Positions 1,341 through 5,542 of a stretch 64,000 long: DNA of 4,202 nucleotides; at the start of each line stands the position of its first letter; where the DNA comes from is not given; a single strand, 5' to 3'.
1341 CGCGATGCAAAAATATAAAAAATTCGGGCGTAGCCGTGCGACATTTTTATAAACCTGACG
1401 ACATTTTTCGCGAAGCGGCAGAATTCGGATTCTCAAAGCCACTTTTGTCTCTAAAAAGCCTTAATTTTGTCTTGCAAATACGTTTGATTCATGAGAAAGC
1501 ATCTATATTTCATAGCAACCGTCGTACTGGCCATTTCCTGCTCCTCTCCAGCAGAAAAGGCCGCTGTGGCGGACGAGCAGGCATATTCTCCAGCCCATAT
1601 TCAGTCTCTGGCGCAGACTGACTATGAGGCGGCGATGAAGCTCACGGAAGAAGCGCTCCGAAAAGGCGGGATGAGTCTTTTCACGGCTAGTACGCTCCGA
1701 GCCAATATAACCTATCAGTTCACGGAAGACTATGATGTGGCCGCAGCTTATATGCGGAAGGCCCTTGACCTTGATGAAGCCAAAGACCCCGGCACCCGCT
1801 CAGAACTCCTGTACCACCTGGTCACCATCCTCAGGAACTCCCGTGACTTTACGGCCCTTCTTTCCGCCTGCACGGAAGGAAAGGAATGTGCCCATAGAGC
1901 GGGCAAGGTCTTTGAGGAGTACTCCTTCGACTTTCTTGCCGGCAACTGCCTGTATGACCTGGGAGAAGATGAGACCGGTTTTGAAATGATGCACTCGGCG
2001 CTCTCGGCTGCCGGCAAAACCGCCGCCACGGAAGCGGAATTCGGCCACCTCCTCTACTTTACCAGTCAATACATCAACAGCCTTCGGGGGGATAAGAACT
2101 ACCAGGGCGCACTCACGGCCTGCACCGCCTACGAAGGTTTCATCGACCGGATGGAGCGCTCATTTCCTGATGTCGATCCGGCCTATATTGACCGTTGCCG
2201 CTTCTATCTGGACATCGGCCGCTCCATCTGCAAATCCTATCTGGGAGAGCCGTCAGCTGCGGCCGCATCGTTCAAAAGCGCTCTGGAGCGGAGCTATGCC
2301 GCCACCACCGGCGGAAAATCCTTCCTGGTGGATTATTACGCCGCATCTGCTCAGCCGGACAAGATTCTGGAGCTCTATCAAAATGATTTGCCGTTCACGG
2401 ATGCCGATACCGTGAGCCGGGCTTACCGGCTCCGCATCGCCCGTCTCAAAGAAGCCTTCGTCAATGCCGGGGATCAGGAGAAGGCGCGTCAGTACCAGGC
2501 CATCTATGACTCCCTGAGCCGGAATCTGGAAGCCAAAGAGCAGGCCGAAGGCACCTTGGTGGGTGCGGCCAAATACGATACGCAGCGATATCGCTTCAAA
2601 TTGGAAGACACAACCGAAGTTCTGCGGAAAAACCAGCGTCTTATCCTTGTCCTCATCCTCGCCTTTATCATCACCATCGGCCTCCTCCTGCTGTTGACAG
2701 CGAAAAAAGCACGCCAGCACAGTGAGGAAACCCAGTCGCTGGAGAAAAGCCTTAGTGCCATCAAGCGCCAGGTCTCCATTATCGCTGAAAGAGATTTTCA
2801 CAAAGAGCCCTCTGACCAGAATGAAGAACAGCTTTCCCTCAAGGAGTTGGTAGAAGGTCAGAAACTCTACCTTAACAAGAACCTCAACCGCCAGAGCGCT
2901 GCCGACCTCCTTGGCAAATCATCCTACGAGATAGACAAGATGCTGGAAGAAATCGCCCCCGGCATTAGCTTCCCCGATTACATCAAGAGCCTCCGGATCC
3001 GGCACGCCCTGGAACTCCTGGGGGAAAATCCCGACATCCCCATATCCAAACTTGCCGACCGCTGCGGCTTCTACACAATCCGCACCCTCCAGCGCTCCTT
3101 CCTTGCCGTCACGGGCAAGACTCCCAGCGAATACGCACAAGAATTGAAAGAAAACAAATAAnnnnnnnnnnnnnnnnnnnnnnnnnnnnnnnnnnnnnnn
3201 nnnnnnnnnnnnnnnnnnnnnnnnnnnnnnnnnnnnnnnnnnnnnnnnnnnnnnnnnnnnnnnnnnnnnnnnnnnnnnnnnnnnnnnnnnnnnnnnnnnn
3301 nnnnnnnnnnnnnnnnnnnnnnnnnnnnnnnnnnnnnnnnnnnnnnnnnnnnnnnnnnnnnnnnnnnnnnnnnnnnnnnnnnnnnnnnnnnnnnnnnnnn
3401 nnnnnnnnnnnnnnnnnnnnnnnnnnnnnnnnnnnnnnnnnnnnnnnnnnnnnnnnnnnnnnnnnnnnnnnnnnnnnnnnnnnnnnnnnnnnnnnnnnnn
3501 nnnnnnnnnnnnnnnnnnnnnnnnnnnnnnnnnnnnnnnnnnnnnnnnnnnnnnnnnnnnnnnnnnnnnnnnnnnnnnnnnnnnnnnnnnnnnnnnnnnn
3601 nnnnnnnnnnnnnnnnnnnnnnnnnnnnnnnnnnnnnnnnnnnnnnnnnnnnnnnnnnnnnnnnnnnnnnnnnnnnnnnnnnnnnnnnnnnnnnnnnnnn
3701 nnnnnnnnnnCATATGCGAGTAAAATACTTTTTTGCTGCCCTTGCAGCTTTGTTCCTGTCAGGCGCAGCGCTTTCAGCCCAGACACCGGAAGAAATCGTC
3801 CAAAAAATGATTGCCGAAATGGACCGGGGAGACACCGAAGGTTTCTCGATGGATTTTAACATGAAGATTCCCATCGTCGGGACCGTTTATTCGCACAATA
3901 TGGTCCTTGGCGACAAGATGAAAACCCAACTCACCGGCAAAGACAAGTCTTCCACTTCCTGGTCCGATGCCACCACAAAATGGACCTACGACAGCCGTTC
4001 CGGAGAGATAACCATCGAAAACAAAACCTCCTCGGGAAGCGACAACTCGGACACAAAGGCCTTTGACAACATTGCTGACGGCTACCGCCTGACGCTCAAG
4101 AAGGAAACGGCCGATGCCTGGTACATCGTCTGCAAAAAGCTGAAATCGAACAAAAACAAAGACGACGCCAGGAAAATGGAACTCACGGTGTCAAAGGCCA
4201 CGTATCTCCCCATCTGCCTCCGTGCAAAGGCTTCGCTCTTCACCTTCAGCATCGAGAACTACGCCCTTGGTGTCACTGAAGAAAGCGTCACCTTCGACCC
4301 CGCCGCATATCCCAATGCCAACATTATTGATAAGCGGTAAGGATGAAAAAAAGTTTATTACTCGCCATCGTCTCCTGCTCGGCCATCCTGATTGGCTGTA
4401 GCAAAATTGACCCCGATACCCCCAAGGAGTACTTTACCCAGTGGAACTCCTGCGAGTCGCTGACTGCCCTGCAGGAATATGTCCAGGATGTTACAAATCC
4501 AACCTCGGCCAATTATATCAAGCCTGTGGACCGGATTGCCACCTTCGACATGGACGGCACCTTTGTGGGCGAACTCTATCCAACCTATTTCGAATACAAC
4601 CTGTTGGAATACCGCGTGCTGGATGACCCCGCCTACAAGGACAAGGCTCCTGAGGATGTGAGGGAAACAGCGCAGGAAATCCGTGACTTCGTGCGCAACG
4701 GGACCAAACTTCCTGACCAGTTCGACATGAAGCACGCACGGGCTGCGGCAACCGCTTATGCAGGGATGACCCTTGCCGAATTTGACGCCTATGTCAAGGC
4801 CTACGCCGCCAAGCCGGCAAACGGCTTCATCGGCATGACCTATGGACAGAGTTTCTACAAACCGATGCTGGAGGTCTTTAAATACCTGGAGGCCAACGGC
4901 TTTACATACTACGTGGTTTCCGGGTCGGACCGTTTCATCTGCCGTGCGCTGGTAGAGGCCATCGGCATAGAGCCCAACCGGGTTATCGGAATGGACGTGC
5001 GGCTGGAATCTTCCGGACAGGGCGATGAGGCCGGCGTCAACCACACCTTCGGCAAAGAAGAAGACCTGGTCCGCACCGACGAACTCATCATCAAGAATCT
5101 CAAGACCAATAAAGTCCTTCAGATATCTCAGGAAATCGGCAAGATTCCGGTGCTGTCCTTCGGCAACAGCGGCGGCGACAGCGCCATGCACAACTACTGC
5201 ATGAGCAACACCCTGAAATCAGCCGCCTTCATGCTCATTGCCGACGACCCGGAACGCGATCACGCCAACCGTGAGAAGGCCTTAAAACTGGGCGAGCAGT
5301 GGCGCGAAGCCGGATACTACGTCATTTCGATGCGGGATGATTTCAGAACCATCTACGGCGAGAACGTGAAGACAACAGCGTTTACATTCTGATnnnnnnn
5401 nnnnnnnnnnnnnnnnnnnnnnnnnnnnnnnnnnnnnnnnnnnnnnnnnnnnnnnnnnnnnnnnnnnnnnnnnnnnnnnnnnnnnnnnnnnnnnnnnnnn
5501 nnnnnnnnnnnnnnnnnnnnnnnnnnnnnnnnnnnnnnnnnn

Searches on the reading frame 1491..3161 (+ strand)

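Call 9: search_protein_families(library=pfam, proteins=[window:1491-3161:+], max_evalue=0.01)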
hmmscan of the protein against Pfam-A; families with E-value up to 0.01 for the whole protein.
window:1491-3161:+ (556 aa): 2 families
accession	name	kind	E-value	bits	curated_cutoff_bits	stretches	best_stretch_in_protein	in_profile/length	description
PF12833.13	HTH_18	-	9.7e-11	42.3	33.6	1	491-550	21-79/80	Helix-turn-helix domain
PF00165.29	HTH_AraC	-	0.0026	18.3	26.6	1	516-548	9-40/42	Bacterial regulatory helix-turn-helix proteins, AraC family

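Call 10: search_protein_families(library=phrogs, proteins=[window:1491-3161:+], max_evalue=0.01)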
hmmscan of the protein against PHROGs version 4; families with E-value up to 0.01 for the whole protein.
window:1491-3161:+ (556 aa): 5 families
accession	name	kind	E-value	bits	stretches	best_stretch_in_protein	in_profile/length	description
phrog_7620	-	transcription regulation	1.3e-12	48.1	1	447-555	548-655/678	transcriptional regulator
phrog_11275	-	unknown function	5.1e-09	36.6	1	436-555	213-325/338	-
phrog_5208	-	unknown function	0.0014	18.7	1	44-150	193-303/372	-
phrog_1450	-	unknown function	0.0015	19.2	0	481-555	182-253/254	-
phrog_19923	-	DNA, RNA and nucleotide metabolism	0.0038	17.8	1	463-555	283-374/391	DNA binding protein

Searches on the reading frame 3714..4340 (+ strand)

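Call 9: search_protein_families(library=pfam, proteins=[window:3714-4340:+], max_evalue=0.01)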
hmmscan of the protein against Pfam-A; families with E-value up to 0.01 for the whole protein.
window:3714-4340:+ (208 aa): 1 family
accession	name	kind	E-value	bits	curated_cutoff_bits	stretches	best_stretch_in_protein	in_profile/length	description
PF16584.11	LolA_2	-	1.4e-06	28.8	26.8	1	21-170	7-147/152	Outer membrane lipoprotein carrier protein LolA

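Call 10: search_protein_families(library=phrogs, proteins=[window:3714-4340:+], max_evalue=0.01)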
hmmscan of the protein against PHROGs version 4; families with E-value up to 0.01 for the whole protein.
window:3714-4340:+ (208 aa): 0 families

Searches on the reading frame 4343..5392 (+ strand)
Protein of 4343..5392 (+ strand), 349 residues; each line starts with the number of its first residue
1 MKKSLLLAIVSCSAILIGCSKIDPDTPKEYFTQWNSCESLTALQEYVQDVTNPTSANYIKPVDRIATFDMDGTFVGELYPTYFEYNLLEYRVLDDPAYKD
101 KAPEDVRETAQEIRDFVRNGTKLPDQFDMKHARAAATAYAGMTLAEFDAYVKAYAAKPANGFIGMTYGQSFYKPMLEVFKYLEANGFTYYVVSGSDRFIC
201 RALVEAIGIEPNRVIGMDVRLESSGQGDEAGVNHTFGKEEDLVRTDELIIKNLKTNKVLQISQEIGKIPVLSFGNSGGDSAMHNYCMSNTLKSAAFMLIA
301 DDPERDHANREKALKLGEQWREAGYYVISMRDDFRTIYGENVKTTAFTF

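Call 9: search_protein_families(library=pfam, proteins=[window:4343-5392:+], max_evalue=0.01)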
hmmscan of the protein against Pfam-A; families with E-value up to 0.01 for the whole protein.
window:4343-5392:+ (349 aa): 1 family
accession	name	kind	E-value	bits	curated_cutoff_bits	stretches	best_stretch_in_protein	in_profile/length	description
PF12710.13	HAD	-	4.1e-06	27.8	27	1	66-220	1-133/189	haloacid dehalogenase-like hydrolase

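Call 10: search_protein_families(library=phrogs, proteins=[window:4343-5392:+], max_evalue=0.01)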
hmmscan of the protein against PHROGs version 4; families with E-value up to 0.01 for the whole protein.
window:4343-5392:+ (349 aa): 1 family
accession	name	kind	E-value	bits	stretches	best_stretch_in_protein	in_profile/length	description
phrog_36311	-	unknown function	1.4e-68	232.5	1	29-345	43-359/360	-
